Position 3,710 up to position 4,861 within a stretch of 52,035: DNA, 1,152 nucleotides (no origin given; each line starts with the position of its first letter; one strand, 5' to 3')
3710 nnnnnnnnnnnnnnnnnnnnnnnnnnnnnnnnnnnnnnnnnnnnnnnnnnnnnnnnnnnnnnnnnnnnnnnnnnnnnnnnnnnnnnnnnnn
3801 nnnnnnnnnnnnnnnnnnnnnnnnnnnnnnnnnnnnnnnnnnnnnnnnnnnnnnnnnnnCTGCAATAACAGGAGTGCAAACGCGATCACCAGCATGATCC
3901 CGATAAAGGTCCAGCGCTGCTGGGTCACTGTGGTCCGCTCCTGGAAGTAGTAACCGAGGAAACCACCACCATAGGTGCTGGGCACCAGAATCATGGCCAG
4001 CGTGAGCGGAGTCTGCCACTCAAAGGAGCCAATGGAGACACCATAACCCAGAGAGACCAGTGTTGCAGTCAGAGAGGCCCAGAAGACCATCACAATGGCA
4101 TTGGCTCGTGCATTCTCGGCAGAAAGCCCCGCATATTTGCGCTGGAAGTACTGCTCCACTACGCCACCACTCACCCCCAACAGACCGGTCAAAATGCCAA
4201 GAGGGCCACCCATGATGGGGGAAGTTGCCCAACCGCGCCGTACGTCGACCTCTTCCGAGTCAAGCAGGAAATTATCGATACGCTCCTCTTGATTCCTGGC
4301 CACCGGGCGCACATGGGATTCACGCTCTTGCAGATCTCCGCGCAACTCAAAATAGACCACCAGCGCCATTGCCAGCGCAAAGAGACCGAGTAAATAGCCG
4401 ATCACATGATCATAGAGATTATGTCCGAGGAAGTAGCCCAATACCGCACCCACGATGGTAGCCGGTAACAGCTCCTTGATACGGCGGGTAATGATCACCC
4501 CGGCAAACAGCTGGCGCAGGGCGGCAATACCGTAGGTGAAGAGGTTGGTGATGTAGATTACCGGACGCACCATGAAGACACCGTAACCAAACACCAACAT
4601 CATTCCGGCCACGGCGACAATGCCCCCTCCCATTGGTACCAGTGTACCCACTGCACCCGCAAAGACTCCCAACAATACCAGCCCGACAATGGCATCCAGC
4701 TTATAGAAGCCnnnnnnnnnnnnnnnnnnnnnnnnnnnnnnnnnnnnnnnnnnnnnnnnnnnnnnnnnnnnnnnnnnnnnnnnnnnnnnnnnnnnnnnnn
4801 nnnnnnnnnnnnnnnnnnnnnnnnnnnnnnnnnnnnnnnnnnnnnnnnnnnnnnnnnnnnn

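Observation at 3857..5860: MamO-like pseudo-protease fused to a TauE transporter, with the nucleophile Ser replaced by Gly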

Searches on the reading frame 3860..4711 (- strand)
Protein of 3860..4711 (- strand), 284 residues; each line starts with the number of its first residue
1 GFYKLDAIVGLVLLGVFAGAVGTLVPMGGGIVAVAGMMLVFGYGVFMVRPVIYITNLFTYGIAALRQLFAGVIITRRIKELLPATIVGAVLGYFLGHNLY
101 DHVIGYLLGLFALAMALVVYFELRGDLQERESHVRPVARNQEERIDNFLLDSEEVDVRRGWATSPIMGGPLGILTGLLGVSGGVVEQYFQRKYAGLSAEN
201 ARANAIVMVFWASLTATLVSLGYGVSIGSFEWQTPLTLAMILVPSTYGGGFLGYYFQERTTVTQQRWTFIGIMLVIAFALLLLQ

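Call 50: search_solved_structures(query=window:3860-4711:-, max_evalue=10)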
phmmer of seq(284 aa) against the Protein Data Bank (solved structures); distinct sequences matched with E-value up to 10: 1.
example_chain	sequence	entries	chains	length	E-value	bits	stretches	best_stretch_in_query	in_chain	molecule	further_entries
36hu_K1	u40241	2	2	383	1.7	11.5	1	8-98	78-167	Flagellar biosynthetic protein FlhB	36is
